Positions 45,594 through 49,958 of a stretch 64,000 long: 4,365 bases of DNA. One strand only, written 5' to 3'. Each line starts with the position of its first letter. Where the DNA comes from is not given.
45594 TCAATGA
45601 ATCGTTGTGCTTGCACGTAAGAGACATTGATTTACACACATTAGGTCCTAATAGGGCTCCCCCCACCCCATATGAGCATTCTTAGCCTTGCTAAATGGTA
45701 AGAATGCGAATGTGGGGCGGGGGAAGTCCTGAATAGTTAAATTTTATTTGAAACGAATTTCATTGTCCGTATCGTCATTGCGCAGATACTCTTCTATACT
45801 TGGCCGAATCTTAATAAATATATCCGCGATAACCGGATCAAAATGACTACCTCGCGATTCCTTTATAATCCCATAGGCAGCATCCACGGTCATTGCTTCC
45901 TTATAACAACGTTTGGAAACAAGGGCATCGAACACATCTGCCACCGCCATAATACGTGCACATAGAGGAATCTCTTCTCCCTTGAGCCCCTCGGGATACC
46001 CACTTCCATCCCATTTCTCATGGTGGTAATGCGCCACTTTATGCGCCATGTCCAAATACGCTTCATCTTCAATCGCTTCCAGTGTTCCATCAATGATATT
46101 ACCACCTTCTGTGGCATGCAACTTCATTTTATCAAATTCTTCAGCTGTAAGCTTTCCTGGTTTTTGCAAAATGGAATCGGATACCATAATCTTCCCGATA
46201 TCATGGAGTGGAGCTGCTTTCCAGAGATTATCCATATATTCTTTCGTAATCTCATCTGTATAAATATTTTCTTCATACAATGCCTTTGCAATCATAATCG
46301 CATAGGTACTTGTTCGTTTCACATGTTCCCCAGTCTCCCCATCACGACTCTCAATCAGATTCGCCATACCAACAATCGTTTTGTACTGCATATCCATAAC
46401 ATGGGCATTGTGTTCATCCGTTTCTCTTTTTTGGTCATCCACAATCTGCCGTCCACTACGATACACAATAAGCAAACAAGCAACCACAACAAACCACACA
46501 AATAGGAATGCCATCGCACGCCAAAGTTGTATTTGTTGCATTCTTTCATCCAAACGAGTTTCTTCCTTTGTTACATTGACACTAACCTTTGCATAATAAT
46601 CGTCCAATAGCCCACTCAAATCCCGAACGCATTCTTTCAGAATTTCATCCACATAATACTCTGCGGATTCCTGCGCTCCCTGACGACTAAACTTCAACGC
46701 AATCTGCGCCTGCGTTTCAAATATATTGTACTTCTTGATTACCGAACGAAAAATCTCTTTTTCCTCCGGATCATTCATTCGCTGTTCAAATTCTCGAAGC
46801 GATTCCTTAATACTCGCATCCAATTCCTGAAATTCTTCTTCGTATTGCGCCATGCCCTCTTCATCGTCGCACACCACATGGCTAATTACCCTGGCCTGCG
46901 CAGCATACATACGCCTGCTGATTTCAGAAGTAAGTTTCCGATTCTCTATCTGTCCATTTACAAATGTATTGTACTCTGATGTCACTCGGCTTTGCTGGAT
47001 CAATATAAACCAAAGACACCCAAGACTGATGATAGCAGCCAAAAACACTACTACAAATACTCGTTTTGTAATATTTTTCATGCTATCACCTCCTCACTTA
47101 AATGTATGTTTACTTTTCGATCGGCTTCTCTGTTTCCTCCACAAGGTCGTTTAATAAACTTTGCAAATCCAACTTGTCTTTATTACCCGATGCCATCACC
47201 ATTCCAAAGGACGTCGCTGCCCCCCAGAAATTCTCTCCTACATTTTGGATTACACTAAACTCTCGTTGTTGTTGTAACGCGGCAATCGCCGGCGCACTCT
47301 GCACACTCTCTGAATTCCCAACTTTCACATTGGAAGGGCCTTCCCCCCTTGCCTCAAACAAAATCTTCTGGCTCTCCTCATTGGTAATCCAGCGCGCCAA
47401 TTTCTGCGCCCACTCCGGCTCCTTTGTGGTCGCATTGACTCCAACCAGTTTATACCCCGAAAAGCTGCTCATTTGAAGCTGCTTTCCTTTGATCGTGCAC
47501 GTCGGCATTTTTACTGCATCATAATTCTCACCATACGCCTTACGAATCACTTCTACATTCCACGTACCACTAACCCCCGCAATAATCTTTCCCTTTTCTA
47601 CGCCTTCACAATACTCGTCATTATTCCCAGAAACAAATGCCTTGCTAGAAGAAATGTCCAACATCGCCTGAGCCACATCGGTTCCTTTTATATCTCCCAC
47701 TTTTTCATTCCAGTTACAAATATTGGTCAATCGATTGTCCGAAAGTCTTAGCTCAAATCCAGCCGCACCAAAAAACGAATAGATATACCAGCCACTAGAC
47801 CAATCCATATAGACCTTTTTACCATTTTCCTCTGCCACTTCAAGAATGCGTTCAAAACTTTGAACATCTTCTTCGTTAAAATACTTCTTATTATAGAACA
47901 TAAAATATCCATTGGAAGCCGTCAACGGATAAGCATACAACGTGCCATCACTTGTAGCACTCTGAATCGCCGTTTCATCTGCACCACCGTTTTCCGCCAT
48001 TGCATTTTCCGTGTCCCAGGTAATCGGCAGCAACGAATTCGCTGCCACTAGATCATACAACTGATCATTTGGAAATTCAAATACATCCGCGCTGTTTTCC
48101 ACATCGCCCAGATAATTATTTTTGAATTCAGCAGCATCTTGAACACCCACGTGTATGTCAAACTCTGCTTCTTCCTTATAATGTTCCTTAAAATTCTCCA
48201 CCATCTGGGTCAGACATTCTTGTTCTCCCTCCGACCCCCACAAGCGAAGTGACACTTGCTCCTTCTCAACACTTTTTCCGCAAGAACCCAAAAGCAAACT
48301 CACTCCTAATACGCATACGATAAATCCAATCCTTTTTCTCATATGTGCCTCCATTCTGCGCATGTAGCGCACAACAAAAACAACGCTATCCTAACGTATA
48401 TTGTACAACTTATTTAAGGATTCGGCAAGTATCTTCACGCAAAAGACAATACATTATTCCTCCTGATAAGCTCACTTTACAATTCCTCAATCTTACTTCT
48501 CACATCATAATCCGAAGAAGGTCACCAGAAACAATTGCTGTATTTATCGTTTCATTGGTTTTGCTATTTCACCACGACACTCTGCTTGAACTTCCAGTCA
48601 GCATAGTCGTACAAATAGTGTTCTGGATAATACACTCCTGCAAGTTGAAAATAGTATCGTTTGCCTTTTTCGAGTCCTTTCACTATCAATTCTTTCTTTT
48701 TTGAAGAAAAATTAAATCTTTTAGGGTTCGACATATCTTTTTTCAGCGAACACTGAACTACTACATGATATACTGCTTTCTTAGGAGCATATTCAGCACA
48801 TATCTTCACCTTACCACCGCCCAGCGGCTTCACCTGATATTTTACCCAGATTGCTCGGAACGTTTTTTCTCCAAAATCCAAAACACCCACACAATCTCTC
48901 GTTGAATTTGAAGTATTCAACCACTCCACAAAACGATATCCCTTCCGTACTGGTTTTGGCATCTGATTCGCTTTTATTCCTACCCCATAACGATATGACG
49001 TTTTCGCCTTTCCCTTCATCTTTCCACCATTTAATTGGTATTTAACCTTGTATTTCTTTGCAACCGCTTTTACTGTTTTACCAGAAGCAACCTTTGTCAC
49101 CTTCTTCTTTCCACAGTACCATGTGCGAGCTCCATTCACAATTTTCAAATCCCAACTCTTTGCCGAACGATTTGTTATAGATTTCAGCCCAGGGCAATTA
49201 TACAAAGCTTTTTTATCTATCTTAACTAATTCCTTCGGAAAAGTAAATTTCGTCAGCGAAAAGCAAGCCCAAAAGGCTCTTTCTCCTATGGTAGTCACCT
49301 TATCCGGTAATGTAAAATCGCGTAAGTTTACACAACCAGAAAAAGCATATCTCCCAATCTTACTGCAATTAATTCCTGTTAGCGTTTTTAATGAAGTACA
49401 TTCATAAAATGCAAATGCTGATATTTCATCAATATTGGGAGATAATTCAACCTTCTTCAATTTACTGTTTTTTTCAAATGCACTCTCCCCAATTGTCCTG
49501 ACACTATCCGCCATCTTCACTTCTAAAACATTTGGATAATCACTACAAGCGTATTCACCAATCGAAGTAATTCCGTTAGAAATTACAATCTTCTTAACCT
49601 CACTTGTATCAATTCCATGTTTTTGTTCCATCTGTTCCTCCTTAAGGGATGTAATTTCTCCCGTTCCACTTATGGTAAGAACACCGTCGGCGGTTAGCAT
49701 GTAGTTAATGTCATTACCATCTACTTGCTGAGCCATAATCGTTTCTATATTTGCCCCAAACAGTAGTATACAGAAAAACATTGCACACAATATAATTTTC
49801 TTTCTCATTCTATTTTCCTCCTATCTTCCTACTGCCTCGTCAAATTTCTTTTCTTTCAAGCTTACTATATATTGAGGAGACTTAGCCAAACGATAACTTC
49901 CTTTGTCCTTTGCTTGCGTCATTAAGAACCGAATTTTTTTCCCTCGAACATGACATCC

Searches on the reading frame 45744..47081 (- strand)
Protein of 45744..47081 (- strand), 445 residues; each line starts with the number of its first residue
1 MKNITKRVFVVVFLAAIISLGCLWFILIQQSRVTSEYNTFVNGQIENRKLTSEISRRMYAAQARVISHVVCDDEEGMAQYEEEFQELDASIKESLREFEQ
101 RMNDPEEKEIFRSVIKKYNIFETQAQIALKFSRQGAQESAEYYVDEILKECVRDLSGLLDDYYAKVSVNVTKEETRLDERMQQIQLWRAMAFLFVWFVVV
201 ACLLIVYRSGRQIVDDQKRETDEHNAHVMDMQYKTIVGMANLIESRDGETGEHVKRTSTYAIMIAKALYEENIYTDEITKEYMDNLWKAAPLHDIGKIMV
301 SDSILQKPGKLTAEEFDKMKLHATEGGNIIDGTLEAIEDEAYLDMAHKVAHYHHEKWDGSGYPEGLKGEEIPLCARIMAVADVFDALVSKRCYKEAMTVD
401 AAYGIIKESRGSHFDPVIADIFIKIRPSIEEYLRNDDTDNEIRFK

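Call 17: search_protein_families(library=pfam, proteins=[window:45744-47081:-], max_evalue=0.001)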
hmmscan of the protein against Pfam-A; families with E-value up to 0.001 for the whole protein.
window:45744-47081:- (445 aa): 4 families
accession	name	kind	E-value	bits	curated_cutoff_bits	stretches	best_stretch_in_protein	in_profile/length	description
PF13487.12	HD_5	-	2.2e-34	119.1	27.2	1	239-417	3-169/170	HD domain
PF01966.28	HD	-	5.6e-19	69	22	1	251-386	2-115/116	HD domain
PF12729.13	4HB_MCP_1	-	4.4e-13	49.6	27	1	8-163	8-163/181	Four helix bundle sensory module for signal transduction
PF02203.21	TarH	-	0.00034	21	25.2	1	5-146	8-153/177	Tar ligand binding domain homologue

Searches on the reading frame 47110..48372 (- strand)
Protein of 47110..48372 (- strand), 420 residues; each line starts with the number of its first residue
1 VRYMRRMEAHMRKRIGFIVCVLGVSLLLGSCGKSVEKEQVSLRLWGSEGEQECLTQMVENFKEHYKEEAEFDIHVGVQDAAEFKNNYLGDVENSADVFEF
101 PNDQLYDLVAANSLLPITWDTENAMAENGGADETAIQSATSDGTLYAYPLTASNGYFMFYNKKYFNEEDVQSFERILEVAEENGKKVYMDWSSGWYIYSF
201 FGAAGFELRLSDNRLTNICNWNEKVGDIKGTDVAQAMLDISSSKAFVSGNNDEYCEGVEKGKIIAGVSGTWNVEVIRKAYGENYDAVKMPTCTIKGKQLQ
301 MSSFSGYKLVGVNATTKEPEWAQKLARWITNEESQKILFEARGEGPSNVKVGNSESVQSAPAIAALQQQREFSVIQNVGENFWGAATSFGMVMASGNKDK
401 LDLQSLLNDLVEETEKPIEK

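Call 17: search_protein_families(library=pfam, proteins=[window:47110-48372:-], max_evalue=0.001)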
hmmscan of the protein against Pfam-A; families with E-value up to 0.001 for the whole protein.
window:47110-48372:- (420 aa): 2 families
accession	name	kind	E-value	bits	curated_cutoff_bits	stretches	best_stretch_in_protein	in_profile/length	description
PF13416.11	SBP_bac_8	-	4.5e-36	125.5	27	1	57-365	2-279/279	Bacterial extracellular solute-binding protein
PF01547.30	SBP_bac_1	-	1.5e-15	58.5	26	1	58-336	11-307/307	Bacterial extracellular solute-binding protein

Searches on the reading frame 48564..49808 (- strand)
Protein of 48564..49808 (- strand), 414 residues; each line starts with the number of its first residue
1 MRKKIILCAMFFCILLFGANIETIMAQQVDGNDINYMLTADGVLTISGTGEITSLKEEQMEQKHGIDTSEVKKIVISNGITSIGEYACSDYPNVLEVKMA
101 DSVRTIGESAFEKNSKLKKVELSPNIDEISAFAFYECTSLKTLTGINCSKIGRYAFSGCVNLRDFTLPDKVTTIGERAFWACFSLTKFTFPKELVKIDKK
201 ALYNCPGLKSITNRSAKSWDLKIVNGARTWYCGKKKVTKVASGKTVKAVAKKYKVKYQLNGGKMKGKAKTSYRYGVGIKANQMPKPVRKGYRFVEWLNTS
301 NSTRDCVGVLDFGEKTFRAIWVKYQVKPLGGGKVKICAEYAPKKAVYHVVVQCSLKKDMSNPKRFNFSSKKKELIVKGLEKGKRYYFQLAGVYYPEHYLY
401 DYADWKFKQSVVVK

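Call 17: search_protein_families(library=pfam, proteins=[window:48564-49808:-], max_evalue=0.001)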
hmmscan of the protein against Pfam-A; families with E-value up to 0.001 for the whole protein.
window:48564-49808:- (414 aa): 3 families
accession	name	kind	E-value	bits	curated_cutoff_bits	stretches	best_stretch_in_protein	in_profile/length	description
PF13306.12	LRR_5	-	1.6e-33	115.7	27.7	2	148-212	22-85/127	BspA type Leucine rich repeat region (6 copies)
PF09479.16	Flg_new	-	3.7e-07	30.6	27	1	253-303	1-45/65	Listeria-Bacteroides repeat domain (List_Bact_rpt)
PF13855.12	LRR_8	-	4.9e-05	23.4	27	0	104-143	14-54/61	Leucine rich repeat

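Call 85: search_solved_structures(query=window:48564-49808:-, max_evalue=0.001)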
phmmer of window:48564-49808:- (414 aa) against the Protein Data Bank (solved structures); distinct sequences matched with E-value up to 0.001: 9.
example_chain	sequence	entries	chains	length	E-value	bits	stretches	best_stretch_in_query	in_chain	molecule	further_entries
4fs7_A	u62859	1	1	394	3e-38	135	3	79-191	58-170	Uncharacterized protein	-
4gt6_A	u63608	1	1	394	2.9e-31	112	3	83-218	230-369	Cell surface protein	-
4h09_A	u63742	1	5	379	1.9e-23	86.3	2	76-212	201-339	Hypothetical leucine rich repeat protein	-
4fdw_A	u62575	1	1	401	2.2e-16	63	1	40-214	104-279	leucine rich hypothetical protein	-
4cp6_A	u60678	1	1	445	5.1e-14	55.2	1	71-188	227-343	CHOLINE BINDING PROTEIN PCPA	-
6mlx_A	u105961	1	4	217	7.5e-14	54.6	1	126-208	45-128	Leucine-rich repeat protein TpLRR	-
4fd0_A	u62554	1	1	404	3.8e-13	52.3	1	39-213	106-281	Leucine rich hypothetical protein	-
3sb4_A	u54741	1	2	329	3.5e-05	26.1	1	50-179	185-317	Hypothetical leucine rich repeat protein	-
4oju_A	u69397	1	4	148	5.2e-05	25.5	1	151-213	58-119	hypothetical leucine rich repeat protein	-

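Call 87: search_protein_families(library=phrogs, proteins=[window:48564-49808:-], max_evalue=0.01)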
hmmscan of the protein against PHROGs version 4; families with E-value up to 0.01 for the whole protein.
window:48564-49808:- (414 aa): 2 families
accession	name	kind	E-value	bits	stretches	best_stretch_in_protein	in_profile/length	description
phrog_18805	-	unknown function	7.2e-27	95.3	1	24-220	212-413/457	-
phrog_35892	-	unknown function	1.6e-19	70.1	2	149-223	393-468/1181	-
